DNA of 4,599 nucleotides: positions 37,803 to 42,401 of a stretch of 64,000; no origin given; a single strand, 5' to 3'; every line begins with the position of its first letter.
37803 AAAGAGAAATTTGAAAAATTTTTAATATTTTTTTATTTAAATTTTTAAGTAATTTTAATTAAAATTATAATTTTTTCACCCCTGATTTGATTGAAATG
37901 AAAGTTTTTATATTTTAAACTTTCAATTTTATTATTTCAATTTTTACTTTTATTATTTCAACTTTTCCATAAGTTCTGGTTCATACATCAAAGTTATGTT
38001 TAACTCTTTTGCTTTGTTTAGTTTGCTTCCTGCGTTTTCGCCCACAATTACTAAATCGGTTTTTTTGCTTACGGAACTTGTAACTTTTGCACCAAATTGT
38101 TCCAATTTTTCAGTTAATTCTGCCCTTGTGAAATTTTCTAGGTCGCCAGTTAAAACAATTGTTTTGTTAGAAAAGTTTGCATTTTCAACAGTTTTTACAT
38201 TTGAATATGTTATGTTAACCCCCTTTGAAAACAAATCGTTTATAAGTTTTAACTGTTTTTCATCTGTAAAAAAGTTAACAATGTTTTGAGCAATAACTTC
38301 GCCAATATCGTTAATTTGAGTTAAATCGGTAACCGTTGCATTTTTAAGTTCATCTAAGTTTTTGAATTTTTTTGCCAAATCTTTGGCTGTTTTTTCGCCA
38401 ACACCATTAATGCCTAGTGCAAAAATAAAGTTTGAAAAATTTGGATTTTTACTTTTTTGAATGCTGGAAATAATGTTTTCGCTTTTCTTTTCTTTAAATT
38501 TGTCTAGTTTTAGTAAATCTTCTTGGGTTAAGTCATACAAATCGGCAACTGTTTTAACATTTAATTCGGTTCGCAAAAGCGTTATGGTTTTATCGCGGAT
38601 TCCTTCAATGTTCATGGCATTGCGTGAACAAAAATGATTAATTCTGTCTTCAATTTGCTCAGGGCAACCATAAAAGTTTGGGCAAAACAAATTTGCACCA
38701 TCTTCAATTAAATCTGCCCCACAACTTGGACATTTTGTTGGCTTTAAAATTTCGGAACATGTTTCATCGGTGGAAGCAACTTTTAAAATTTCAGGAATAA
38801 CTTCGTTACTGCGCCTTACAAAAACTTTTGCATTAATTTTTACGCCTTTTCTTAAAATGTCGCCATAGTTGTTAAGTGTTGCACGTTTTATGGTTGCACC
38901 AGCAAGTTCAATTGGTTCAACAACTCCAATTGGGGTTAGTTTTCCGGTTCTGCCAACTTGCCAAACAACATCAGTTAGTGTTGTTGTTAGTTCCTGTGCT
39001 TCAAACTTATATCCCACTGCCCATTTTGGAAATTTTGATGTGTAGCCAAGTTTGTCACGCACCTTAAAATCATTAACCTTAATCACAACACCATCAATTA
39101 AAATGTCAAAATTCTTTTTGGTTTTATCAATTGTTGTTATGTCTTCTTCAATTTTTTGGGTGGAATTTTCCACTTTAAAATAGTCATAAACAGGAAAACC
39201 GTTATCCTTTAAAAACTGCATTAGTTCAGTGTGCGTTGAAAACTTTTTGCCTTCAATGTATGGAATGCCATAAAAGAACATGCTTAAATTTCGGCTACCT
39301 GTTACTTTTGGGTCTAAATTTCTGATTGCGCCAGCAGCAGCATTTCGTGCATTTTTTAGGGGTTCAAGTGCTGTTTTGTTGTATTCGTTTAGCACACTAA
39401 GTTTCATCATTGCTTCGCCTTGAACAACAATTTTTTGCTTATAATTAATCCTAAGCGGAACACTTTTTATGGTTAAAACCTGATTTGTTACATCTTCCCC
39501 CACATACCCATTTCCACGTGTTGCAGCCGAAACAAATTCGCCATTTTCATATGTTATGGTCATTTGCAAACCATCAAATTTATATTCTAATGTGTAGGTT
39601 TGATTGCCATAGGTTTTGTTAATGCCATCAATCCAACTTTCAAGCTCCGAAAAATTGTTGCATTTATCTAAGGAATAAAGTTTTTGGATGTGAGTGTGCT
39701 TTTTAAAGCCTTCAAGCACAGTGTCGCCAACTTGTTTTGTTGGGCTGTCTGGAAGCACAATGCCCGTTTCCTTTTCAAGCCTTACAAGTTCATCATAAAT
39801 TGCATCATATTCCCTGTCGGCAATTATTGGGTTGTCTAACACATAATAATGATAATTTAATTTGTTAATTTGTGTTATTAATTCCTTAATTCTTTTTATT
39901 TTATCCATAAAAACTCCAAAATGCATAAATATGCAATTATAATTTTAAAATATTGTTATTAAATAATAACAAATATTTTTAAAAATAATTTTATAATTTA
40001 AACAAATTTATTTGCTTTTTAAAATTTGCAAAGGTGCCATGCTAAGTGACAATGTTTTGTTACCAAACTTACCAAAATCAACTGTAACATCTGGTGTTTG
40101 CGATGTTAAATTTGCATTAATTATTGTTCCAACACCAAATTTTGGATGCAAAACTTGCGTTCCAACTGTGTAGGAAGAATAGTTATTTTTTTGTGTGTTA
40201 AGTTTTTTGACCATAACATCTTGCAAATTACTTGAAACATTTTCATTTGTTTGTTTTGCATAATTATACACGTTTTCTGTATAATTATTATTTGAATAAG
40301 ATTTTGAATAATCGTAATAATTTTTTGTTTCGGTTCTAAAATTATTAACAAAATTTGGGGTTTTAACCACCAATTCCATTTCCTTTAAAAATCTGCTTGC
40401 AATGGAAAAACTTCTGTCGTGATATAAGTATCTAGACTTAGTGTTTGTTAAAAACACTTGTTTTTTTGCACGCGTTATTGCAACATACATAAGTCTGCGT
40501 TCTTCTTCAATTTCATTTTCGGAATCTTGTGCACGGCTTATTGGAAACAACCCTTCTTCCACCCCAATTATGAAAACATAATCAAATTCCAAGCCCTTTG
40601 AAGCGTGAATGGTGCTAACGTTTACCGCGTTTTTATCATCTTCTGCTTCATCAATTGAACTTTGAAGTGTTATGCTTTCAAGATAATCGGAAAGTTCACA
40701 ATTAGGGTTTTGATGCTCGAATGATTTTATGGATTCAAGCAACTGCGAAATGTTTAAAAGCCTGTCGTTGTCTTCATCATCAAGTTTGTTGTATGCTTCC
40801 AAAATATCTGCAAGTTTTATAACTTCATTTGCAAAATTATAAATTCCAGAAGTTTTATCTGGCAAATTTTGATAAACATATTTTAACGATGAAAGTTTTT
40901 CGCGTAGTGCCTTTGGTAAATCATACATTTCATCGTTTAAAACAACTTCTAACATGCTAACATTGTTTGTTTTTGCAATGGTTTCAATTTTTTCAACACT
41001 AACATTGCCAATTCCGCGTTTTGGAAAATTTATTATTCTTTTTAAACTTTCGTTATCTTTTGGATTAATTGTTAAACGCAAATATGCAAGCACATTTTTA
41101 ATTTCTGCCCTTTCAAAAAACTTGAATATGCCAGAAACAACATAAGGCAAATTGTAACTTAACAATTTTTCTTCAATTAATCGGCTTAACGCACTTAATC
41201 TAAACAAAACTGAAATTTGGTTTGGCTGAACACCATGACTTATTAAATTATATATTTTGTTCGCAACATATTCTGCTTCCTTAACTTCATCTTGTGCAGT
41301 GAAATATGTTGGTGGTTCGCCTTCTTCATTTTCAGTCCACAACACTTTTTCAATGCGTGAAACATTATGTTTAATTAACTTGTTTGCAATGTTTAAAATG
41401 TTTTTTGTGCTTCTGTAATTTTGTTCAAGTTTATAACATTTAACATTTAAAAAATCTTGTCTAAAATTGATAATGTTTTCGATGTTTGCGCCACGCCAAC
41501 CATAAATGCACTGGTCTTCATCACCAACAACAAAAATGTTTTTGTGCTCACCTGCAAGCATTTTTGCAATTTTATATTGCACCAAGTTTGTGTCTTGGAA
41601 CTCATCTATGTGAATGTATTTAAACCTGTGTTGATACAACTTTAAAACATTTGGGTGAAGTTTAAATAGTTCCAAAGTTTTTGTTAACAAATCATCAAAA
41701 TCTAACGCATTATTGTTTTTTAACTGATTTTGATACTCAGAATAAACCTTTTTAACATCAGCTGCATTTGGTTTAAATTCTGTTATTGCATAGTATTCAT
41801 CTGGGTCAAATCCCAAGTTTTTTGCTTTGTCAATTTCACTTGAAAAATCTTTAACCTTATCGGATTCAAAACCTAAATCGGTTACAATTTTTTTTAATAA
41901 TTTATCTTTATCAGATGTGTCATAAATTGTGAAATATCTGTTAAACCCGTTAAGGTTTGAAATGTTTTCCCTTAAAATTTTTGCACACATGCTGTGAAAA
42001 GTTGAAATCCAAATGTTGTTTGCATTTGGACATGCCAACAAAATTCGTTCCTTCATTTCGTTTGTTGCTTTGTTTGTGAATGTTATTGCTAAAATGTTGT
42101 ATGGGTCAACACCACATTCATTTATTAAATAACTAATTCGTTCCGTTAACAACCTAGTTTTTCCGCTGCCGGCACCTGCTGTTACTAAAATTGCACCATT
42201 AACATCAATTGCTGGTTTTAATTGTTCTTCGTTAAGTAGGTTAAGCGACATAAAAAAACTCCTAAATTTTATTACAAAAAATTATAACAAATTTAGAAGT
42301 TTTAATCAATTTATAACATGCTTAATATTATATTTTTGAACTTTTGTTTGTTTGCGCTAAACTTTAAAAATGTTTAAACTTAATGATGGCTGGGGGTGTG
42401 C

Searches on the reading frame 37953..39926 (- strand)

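Call 12: search_protein_families(library=pfam, proteins=[window:37953-39926:-])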
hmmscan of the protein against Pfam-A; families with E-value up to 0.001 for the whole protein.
window:37953-39926:- (657 aa): 10 families
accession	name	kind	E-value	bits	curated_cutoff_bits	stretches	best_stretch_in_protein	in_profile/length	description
PF01653.23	DNA_ligase_aden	-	1.1e-72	245.1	27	1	73-311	3-253/253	NAD-dependent DNA ligase adenylation domain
PF03120.22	DNA_ligase_OB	-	4e-25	87.9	32.9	1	314-388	1-75/79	NAD-dependent DNA ligase OB-fold domain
PF12826.13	HHH_2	-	4.3e-24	84.9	27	1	500-562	2-64/64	Helix-hairpin-helix motif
PF14520.12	HHH_5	-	1.6e-17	64.2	27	2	502-552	3-54/57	Helix-hairpin-helix domain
PF00533.33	BRCT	-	2.2e-17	63.5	21.3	1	585-649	6-71/78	BRCA1 C Terminus (BRCT) domain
PF22745.1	Nlig-Ia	-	1.6e-06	29.1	27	1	12-53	5-46/92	DNA ligase-like, N-terminal NAD+-binding domain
PF03119.21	DNA_ligase_ZBD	-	6.6e-06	26.3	25.8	1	398-422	1-26/27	NAD-dependent DNA ligase C4 zinc finger domain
PF00633.29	HHH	-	1.2e-05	25.3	24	0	524-552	2-30/30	Helix-hairpin-helix motif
PF12738.14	PTCB-BRCT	-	3.8e-05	24.1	22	1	598-646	11-58/63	twin BRCT domain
PF01367.25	5_3_exonuc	-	0.0008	20.3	40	0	505-553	22-68/97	5'-3' exonuclease, C-terminal SAM fold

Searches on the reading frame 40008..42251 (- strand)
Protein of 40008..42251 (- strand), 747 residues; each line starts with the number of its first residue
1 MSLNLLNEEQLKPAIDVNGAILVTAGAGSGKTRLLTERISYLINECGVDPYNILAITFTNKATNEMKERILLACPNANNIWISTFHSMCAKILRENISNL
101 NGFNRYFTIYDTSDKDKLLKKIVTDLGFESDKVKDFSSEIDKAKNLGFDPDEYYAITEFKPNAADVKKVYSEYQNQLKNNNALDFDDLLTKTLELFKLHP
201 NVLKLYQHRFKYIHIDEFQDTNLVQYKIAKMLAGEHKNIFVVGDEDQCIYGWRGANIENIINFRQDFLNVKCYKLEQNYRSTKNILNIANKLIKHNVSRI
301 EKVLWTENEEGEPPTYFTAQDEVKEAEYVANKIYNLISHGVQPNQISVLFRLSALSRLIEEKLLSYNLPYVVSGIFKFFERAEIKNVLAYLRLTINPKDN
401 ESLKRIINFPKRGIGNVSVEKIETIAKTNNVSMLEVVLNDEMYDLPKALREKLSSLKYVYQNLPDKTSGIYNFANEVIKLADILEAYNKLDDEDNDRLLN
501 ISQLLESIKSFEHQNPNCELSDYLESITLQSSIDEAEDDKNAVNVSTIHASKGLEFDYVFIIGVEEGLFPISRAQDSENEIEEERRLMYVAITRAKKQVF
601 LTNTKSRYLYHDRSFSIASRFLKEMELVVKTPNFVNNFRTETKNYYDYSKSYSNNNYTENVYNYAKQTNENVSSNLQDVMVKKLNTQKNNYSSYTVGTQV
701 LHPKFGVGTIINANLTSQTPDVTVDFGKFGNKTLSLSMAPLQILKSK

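Call 11: find_encoding_contigs(protein=window:40008-42251:-, flank=10000, max_places=6)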
Protein window:40008-42251:- (747 aa): no gene with exactly this product is on record in the collection.

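Call 12: search_protein_families(library=pfam, proteins=[window:40008-42251:-])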
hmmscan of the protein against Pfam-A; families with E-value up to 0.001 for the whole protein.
window:40008-42251:- (747 aa): 7 families
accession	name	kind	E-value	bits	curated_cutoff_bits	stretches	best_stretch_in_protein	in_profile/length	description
PF00580.27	UvrD-helicase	-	9.1e-92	308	23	1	6-267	1-270/271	UvrD/REP helicase N-terminal domain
PF13361.12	UvrD_C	-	1.7e-79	268.2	25.6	1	273-605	1-349/350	UvrD-like helicase C-terminal domain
PF13245.12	AAA_19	-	2.9e-22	79.7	25.1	1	19-251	12-132/134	AAA domain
PF13538.12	UvrD_C_2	-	1.2e-11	44.7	27.4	1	545-601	4-51/52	UvrD-like helicase C-terminal domain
PF01443.25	Viral_helicase1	-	1.6e-07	31.8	21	0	536-600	168-225/228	Viral superfamily 1 RNA helicase core domain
PF13087.12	AAA_12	-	7e-07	29.4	27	1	528-601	124-190/195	AAA domain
PF21196.3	PcrA_UvrD_tudor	-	2.5e-06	27.7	23.9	1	696-742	1-47/48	PcrA/UvrD tudor domain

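Call 40: find_homologous_proteins(query=window:40008-42251:-, max_evalue=1e-100)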
Query window:40008-42251:- (747 aa): 7981 proteins with E <= 1e-100 among 8000 candidates; the best 120 are listed.
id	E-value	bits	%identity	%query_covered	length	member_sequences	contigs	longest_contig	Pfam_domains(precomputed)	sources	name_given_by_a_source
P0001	0.0e+0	1632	99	100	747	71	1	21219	PF13538.13,PF13087.13,PF01443.25,PF21196.4,PF13361.13,PF13245.13,PF00580.28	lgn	-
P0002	0.0e+0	1337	82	100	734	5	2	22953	PF13538.13,PF13087.13,PF13086.13,PF01443.25,PF21196.4,PF13361.13,PF13245.13,PF00580.28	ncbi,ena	-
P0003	0.0e+0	1330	82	100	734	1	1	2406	PF13538.13,PF13087.13,PF13086.13,PF01443.25,PF21196.4,PF13361.13,PF13245.13,PF00580.28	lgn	-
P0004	0.0e+0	1329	82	100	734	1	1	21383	PF13538.13,PF13087.13,PF13086.13,PF01443.25,PF21196.4,PF13361.13,PF13245.13,PF00580.28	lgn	-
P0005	0.0e+0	1324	82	100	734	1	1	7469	PF13538.13,PF13087.13,PF13086.13,PF01443.25,PF13361.13,PF13245.13,PF00580.28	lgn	-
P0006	0.0e+0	1321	81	100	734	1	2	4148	PF13538.13,PF13087.13,PF13086.13,PF01443.25,PF21196.4,PF13361.13,PF13245.13,PF00580.28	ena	-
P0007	0.0e+0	1315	78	99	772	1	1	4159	PF13538.13,PF13087.13,PF13086.13,PF01443.25,PF21196.4,PF13361.13,PF13245.13,PF00580.28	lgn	-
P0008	0.0e+0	1291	76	100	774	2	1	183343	PF13538.13,PF13086.13,PF01443.25,PF21196.4,PF13361.13,PF13245.13,PF00580.28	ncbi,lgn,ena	-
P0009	0.0e+0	1283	76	100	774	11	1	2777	PF13538.13,PF01443.25,PF21196.4,PF13361.13,PF13245.13,PF00580.28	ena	-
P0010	0.0e+0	1282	76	100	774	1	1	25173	PF13538.13,PF13086.13,PF01443.25,PF21196.4,PF13361.13,PF13245.13,PF00580.28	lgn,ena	-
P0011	0.0e+0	1279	75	100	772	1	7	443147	PF13538.13,PF13087.13,PF01443.25,PF21196.4,PF13361.13,PF13245.13,PF00580.28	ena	-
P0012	0.0e+0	1278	75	99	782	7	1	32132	PF13538.13,PF13087.13,PF13086.13,PF01443.25,PF21196.4,PF13361.13,PF13245.13,PF00580.28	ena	-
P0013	0.0e+0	1278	75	100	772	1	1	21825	PF13538.13,PF13087.13,PF01443.25,PF21196.4,PF13361.13,PF13245.13,PF00580.28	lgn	-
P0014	0.0e+0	1276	75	100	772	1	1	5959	PF13538.13,PF13087.13,PF01443.25,PF21196.4,PF13361.13,PF13245.13,PF00580.28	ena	-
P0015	0.0e+0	1276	75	100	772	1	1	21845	PF13538.13,PF13087.13,PF01443.25,PF21196.4,PF13361.13,PF13245.13,PF00580.28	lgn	-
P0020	0.0e+0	1274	76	100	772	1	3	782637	PF13538.13,PF13087.13,PF01443.25,PF21196.4,PF13361.13,PF13245.13,PF00580.28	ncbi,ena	-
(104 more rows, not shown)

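Call 41: find_encoding_contigs(protein=P0001, flank=10000, max_places=2)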
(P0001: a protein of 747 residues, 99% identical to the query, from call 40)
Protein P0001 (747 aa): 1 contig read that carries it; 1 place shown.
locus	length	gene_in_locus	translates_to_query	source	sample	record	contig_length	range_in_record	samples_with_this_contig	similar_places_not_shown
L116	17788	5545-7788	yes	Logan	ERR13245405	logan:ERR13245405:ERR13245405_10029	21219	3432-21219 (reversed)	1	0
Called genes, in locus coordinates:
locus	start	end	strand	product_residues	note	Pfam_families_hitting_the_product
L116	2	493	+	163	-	?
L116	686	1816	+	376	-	PF00226:DnaJ, PF01556:DnaJ_C, PF15777:Anti-TRAP (faint), PF00684:DnaJ_CXXCXGXG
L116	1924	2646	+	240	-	PF20260:PUA_4, PF04452:Methyltrans_RNA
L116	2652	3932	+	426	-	PF00919:UPF0004, PF04055:Radical_SAM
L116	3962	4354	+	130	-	PF11969:DcpS_C, PF01230:HIT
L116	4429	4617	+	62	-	PF01165:Ribosomal_S21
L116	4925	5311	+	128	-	-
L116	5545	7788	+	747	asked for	PF00580:UvrD-helicase, PF01443:Viral_helicase1 (faint), PF13245:AAA_19, PF13087:AAA_12 (faint), PF13361:UvrD_C, PF13538:UvrD_C_2, PF21196:PcrA_UvrD_tudor (weak)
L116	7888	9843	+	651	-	PF22745:Nlig-Ia, PF01653:DNA_ligase_aden, PF03120:OB_DNA_ligase, PF03119:DNA_ligase_ZBD (faint), PF00633:HHH (faint), PF12826:HHH_2, PF14520:HHH_5, PF00533:BRCT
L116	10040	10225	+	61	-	PF01192:RNA_pol_Rpb6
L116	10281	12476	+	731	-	PF17764:PriA_3primeBD, PF00270:DEAD, PF04851:ResIII, PF13604:AAA_30 (weak), PF18319:Zn_ribbon_PriA, PF00271:Helicase_C, PF18074:PriA_C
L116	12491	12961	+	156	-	PF01327:Pep_deformylase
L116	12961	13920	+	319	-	PF00551:Formyl_trans_N, PF02911:Formyl_trans_C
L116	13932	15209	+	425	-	PF01029:NusB, PF01189:Methyltr_RsmB-F, PF01728:FtsJ (weak), PF02390:Methyltransf_4 (faint), PF13847:Methyltransf_31 (weak)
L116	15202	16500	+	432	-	PF04055:Radical_SAM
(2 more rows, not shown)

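Call 42: find_encoding_contigs(protein=P0002, flank=6000, max_places=2)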
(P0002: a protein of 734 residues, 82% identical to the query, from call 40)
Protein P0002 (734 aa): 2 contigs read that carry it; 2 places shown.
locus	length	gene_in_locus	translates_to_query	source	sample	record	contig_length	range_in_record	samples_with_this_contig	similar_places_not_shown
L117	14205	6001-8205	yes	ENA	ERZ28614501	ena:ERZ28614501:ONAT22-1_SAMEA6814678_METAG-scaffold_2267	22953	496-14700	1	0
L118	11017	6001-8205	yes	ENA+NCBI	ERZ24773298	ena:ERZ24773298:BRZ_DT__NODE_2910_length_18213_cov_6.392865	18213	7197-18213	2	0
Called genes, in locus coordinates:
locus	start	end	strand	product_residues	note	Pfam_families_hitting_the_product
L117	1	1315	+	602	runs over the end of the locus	?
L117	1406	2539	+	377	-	PF00226:DnaJ, PF01556:DnaJ_C, PF15777:Anti-TRAP (faint), PF00684:DnaJ_CXXCXGXG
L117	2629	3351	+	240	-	PF20260:PUA_4 (weak), PF04452:Methyltrans_RNA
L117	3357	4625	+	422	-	PF00919:UPF0004, PF04055:Radical_SAM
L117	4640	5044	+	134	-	PF11969:DcpS_C, PF01230:HIT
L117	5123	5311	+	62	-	PF01165:Ribosomal_S21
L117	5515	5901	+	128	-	-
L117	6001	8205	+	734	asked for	PF00580:UvrD-helicase, PF01443:Viral_helicase1 (faint), PF13086:AAA_11 (weak), PF13245:AAA_19, PF13087:AAA_12 (faint), PF13361:UvrD_C, PF13538:UvrD_C_2, PF21196:PcrA_UvrD_tudor (weak)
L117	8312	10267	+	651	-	PF22745:Nlig-Ia, PF01653:DNA_ligase_aden, PF09414:RNA_ligase (faint), PF03120:OB_DNA_ligase, PF00633:HHH (faint), PF12826:HHH_2, PF14520:HHH_5, PF00533:BRCT, +1 more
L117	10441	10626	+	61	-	PF01192:RNA_pol_Rpb6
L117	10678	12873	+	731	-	PF17764:PriA_3primeBD, PF00270:DEAD, PF04851:ResIII, PF13604:AAA_30 (weak), PF18319:Zn_ribbon_PriA, PF00271:Helicase_C, PF18074:PriA_C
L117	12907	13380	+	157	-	PF01327:Pep_deformylase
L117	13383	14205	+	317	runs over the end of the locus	PF00551:Formyl_trans_N, PF02911:Formyl_trans_C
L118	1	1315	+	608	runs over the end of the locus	PF00012:HSP70, PF06723:MreB_Mbl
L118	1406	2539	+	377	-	PF00226:DnaJ, PF01556:DnaJ_C, PF15777:Anti-TRAP (faint), PF00684:DnaJ_CXXCXGXG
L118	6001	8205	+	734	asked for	PF00580:UvrD-helicase, PF01443:Viral_helicase1 (faint), PF13086:AAA_11 (weak), PF13245:AAA_19, PF13087:AAA_12 (faint), PF13361:UvrD_C, PF13538:UvrD_C_2, PF21196:PcrA_UvrD_tudor (weak)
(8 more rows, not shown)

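Call 43: find_encoding_contigs(protein=P0008, flank=6000, max_places=1)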
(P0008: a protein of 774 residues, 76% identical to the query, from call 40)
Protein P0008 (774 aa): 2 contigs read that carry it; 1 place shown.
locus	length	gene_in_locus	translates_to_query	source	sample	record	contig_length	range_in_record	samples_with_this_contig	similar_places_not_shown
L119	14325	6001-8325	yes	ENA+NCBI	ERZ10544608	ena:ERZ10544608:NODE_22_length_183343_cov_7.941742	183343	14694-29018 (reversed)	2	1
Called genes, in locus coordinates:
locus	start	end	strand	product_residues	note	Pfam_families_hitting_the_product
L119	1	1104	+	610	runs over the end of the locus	PF00012:HSP70, PF06723:MreB_Mbl, PF00012:HSP70, PF21523:ParM_N (faint)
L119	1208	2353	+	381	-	PF00226:DnaJ, PF01556:DnaJ_C, PF00684:DnaJ_CXXCXGXG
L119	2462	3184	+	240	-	PF23287:KOW7_SPT5 (faint), PF20260:PUA_4, PF04452:Methyltrans_RNA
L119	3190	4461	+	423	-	PF00919:UPF0004, PF04055:Radical_SAM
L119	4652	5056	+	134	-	PF11969:DcpS_C, PF01230:HIT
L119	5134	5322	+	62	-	PF01165:Ribosomal_S21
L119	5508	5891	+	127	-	-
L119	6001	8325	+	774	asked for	PF00580:UvrD-helicase, PF01443:Viral_helicase1 (faint), PF13086:AAA_11 (faint), PF13245:AAA_19, PF13361:UvrD_C, PF21196:PcrA_UvrD_tudor (faint), PF13538:UvrD_C_2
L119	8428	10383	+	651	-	PF22745:Nlig-Ia, PF01653:DNA_ligase_aden, PF03120:OB_DNA_ligase, PF03119:DNA_ligase_ZBD (weak), PF12826:HHH_2, PF14520:HHH_5, PF00533:BRCT, PF12738:PTCB-BRCT, +1 more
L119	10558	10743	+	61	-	PF01192:RNA_pol_Rpb6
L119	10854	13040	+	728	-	PF17764:PriA_3primeBD, PF00270:DEAD, PF04851:ResIII, PF18319:Zn_ribbon_PriA, PF00271:Helicase_C, PF18074:PriA_C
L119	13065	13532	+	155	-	PF01327:Pep_deformylase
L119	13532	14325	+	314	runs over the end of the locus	PF00551:Formyl_trans_N, PF02911:Formyl_trans_C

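Call 44: find_encoding_contigs(protein=P0020, flank=6000, max_places=1)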
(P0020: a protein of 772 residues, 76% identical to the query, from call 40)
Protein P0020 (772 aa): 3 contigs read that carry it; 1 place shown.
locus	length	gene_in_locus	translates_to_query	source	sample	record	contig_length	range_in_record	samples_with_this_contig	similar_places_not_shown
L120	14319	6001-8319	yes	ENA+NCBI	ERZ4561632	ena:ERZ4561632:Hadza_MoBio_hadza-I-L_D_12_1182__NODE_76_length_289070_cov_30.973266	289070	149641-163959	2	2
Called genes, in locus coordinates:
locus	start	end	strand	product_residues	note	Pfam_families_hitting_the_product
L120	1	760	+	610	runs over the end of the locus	PF00012:HSP70, PF06723:MreB_Mbl, PF00012:HSP70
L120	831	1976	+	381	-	PF00226:DnaJ, PF01556:DnaJ_C, PF00684:DnaJ_CXXCXGXG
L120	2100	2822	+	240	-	PF20260:PUA_4, PF04452:Methyltrans_RNA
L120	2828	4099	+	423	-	PF00919:UPF0004, PF04055:Radical_SAM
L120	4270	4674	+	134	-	PF11969:DcpS_C, PF01230:HIT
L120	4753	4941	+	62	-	PF01165:Ribosomal_S21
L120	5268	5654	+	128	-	-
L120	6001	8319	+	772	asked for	PF00580:UvrD-helicase, PF01443:Viral_helicase1 (faint), PF13245:AAA_19, PF13087:AAA_12 (faint), PF13361:UvrD_C, PF13538:UvrD_C_2 (faint), PF21196:PcrA_UvrD_tudor (weak)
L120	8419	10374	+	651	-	PF22745:Nlig-Ia, PF01653:DNA_ligase_aden, PF03120:OB_DNA_ligase, PF03119:DNA_ligase_ZBD (weak), PF12826:HHH_2, PF14520:HHH_5, PF00533:BRCT, PF12738:PTCB-BRCT (weak), +1 more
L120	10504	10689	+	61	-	PF01192:RNA_pol_Rpb6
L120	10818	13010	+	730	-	PF17764:PriA_3primeBD, PF00270:DEAD, PF04851:ResIII, PF18319:Zn_ribbon_PriA, PF00271:Helicase_C, PF18074:PriA_C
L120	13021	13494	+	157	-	PF01327:Pep_deformylase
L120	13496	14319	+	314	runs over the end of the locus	PF00551:Formyl_trans_N, PF02911:Formyl_trans_C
